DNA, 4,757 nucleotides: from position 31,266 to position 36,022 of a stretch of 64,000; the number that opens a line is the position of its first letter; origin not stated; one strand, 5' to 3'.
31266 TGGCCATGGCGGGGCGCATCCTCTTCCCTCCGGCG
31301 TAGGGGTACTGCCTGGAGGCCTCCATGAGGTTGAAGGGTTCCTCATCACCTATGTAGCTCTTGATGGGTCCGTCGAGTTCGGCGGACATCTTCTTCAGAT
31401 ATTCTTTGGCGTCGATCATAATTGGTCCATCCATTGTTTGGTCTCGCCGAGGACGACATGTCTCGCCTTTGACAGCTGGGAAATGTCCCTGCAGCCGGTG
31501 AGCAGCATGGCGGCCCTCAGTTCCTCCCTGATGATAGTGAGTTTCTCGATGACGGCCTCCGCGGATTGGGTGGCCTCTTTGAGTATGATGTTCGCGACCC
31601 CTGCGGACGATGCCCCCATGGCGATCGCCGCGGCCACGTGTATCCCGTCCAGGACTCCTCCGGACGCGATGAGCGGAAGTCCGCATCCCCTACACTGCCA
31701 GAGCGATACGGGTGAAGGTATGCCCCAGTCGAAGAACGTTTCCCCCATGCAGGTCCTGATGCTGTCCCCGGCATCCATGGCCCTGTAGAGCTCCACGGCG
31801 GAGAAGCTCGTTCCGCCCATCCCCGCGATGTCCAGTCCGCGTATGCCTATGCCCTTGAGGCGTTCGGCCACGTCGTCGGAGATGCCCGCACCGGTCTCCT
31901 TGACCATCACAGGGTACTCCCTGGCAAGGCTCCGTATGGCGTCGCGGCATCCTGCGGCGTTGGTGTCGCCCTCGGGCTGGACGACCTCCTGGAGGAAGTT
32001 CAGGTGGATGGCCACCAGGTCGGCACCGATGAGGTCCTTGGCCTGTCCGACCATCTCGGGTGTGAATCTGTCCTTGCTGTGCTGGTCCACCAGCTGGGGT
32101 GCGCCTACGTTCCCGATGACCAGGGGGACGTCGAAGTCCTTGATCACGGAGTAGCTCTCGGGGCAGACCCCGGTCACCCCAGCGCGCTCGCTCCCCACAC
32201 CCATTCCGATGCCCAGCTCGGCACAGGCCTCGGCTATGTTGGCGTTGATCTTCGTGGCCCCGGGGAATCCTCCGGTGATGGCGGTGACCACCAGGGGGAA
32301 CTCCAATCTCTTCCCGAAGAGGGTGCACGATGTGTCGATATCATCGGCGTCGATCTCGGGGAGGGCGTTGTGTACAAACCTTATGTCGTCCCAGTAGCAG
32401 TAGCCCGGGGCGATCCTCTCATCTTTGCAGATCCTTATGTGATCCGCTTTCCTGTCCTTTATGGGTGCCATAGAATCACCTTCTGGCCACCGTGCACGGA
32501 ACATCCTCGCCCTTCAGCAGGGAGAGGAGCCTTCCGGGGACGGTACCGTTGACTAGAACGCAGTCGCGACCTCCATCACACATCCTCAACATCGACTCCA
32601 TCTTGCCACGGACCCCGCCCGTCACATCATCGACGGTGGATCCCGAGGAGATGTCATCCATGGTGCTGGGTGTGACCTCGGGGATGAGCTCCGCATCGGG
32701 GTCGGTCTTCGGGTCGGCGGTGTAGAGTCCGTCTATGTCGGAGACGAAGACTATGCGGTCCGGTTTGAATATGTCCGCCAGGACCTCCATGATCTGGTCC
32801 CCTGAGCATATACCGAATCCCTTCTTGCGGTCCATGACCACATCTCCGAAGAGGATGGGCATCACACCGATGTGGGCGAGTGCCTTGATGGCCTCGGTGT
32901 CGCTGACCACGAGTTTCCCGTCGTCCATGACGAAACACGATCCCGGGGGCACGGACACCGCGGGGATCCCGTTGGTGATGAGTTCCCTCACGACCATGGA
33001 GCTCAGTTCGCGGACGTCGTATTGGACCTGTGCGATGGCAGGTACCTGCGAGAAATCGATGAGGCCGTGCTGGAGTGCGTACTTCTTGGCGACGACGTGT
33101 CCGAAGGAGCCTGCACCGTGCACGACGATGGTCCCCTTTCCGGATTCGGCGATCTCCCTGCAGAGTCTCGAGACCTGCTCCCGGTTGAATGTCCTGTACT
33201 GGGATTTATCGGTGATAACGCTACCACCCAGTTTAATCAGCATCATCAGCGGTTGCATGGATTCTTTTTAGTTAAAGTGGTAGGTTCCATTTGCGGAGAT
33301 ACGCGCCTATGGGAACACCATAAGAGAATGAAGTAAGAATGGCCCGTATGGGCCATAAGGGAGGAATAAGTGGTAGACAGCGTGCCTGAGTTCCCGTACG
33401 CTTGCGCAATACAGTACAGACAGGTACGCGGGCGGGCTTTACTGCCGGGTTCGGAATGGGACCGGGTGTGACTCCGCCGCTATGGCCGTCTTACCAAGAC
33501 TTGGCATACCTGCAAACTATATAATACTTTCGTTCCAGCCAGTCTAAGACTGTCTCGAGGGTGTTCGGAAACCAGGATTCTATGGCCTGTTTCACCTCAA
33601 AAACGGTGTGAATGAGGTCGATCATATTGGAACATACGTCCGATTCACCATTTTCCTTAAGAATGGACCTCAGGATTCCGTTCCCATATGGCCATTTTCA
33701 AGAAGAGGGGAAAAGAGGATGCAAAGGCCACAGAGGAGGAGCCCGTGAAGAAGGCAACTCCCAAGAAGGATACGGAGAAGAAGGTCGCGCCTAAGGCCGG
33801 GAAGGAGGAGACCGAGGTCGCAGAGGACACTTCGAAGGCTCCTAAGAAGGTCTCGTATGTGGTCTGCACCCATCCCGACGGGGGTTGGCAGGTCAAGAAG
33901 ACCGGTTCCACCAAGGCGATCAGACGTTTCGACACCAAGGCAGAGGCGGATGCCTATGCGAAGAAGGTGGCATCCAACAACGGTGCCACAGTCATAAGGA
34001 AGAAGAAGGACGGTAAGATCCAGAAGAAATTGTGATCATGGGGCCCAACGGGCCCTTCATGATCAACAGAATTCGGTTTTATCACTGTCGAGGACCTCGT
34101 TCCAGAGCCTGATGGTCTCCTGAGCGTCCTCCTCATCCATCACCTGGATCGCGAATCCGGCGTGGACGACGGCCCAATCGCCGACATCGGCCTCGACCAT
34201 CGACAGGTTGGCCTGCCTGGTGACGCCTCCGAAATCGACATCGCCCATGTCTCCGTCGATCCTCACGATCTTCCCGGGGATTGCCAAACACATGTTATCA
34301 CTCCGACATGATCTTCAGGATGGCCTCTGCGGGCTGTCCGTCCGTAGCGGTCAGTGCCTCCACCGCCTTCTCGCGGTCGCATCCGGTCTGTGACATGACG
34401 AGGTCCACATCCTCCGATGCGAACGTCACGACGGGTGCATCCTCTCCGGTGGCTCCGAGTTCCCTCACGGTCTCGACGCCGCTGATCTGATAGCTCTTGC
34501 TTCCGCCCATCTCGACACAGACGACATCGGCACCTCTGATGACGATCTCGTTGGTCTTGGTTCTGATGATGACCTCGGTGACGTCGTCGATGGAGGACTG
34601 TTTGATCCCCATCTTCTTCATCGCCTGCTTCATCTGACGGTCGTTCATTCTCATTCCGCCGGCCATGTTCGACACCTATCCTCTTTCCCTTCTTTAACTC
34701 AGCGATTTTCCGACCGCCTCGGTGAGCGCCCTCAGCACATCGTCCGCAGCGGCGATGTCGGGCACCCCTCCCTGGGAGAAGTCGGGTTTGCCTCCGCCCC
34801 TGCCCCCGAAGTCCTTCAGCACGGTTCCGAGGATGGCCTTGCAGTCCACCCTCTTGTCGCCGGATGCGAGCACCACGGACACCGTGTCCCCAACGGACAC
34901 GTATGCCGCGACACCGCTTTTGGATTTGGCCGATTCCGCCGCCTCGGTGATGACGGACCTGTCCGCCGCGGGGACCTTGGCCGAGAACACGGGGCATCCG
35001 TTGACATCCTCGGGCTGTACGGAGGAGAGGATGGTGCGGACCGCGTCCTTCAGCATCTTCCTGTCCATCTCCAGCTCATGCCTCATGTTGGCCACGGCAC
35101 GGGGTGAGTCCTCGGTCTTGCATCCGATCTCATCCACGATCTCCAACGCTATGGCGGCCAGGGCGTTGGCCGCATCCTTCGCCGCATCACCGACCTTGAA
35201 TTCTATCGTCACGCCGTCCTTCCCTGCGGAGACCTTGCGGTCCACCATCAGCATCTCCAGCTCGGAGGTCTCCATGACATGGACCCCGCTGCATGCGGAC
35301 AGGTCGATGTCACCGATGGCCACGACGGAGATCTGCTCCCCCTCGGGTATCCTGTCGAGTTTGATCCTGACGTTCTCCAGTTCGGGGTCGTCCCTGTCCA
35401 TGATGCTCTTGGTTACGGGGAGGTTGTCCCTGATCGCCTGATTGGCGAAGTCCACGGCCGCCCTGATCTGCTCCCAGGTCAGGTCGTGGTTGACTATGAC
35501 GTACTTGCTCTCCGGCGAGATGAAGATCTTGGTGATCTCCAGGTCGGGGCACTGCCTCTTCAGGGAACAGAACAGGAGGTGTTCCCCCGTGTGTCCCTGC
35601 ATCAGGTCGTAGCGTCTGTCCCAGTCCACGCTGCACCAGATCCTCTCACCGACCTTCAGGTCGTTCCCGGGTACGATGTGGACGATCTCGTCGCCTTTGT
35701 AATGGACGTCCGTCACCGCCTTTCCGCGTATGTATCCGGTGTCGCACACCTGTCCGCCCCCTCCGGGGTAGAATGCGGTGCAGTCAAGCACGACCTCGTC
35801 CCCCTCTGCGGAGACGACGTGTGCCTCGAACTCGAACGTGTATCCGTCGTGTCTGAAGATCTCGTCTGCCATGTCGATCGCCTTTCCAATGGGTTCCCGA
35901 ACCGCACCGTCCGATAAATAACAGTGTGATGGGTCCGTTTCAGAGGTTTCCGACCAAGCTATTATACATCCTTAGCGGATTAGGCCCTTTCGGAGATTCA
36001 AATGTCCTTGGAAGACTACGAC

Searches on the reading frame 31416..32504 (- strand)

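Call 63: search_protein_families(library=pfam, proteins=[window:31416-32504:-], max_evalue=0.001)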
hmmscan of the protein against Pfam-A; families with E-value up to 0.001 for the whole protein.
window:31416-32504:- (362 aa): 2 families
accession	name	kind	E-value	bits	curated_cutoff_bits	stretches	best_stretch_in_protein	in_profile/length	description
PF01070.24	FMN_dh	-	3.1e-17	63.1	24.9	2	276-347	274-346/350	FMN-dependent dehydrogenase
PF03060.21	NMO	-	0.00022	21.2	28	1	276-321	194-239/331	Nitronate monooxygenase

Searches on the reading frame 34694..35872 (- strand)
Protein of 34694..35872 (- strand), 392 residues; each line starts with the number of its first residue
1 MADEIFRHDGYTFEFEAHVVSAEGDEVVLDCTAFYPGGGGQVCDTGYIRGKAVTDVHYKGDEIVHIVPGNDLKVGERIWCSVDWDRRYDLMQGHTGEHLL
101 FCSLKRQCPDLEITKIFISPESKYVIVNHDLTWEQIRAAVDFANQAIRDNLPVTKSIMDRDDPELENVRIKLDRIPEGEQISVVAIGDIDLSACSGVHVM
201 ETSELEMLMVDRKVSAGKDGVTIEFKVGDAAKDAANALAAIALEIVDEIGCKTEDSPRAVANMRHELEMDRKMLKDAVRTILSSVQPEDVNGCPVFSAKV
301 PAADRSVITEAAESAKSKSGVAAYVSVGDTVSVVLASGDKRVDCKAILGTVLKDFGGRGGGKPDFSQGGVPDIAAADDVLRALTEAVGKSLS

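Call 63: search_protein_families(library=pfam, proteins=[window:34694-35872:-], max_evalue=0.001)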
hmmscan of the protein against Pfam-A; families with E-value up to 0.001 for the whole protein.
window:34694-35872:- (392 aa): 3 families
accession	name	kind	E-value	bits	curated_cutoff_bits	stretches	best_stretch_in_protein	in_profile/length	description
PF01411.24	tRNA-synt_2c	-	1.7e-11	43.8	30.3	1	14-86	474-552/552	tRNA synthetases class II (A)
PF02272.25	DHHA1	-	9.3e-10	39.3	25.9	1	295-387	4-100/102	DHHA1 domain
PF07973.19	tRNA_SAD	-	0.0001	22.6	24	1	181-206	1-26/44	Threonyl and Alanyl tRNA synthetase second additional domain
